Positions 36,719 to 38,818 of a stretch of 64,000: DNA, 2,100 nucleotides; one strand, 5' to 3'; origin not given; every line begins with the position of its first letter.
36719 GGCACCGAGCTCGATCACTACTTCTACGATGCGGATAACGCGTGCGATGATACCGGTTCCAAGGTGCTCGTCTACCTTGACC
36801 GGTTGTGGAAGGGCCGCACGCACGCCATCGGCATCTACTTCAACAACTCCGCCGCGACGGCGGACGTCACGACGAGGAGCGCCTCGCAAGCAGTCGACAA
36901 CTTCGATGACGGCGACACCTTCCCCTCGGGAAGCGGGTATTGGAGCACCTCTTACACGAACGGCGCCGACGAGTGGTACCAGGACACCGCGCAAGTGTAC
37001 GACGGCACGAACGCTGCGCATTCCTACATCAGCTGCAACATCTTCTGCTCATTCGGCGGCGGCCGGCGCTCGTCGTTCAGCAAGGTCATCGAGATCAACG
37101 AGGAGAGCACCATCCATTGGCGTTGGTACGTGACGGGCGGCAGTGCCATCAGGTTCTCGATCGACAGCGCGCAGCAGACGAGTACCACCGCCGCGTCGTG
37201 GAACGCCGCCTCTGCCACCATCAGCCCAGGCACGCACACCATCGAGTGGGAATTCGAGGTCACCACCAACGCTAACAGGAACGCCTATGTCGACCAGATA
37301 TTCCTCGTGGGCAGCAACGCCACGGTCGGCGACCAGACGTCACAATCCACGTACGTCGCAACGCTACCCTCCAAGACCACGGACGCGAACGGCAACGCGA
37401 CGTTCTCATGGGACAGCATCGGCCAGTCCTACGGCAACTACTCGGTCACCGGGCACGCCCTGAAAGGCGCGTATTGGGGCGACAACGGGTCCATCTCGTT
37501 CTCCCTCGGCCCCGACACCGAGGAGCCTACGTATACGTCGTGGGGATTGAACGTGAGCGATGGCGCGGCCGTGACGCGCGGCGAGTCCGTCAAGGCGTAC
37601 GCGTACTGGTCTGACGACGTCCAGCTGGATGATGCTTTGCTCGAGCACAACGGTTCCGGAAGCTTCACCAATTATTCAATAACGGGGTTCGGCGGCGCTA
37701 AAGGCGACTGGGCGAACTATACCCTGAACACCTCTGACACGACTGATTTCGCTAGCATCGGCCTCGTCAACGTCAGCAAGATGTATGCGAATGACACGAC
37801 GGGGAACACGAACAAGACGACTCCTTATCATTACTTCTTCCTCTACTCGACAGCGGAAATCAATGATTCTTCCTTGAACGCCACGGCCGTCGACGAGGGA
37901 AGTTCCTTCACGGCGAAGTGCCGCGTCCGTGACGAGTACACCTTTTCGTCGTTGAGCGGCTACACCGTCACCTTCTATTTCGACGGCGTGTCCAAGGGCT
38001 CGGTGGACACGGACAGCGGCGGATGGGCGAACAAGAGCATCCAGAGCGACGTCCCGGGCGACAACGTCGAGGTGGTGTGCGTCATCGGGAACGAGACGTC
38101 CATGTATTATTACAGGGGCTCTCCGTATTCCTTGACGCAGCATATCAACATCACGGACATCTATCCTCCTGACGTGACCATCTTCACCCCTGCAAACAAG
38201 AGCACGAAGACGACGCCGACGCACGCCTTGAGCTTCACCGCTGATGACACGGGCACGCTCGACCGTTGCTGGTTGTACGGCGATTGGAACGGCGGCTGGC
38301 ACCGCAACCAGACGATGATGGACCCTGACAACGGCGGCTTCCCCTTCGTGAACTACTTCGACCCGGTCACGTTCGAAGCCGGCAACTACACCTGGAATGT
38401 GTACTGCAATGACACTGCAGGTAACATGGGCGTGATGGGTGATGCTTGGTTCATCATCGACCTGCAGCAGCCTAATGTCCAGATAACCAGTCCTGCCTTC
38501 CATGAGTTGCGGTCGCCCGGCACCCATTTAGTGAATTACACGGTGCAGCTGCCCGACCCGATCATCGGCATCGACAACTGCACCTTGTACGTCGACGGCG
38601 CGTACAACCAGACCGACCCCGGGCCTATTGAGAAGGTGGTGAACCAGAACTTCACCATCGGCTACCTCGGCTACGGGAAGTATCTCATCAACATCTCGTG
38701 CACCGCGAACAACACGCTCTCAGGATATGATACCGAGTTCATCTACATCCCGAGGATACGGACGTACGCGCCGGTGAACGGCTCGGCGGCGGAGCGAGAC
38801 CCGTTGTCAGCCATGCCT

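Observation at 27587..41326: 4,579-aa sequon-saturated mosaic surface protein without a recognisable C-terminal anchor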

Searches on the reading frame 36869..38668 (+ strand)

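Call 4: search_protein_families(library=pfam, proteins=[window:36869-38668:+], max_evalue=0.01)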
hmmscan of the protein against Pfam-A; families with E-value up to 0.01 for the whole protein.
window:36869-38668:+ (600 aa): 0 families

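Call 24: search_protein_families(library=ncbifam, proteins=[window:36869-38668:+], max_evalue=0.1)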
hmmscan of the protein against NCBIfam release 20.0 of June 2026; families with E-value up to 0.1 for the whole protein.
window:36869-38668:+ (600 aa): 1 family
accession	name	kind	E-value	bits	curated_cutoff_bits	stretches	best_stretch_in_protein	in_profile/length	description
NF058592.1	GxPGS_dom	subfamily_domain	0.00092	19.2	45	0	168-194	38-64/65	PGS family Ig-like domain-containing protein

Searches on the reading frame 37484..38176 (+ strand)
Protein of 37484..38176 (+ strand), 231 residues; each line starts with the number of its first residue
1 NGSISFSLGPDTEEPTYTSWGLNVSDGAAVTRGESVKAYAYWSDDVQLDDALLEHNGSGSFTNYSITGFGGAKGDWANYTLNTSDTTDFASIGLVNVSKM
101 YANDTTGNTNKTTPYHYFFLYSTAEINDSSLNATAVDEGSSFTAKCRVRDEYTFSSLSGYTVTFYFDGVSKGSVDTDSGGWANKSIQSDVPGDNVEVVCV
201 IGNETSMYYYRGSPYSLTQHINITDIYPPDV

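Call 57: search_protein_families(library=pfam, proteins=[window:37484-38176:+], max_evalue=1)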
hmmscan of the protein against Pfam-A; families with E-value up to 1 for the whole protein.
window:37484-38176:+ (231 aa): 1 family
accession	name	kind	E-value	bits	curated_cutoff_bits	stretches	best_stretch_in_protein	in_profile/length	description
PF02369.22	Big_1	-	0.017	15.6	34.9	1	133-203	11-82/93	Bacterial Ig-like domain (group 1)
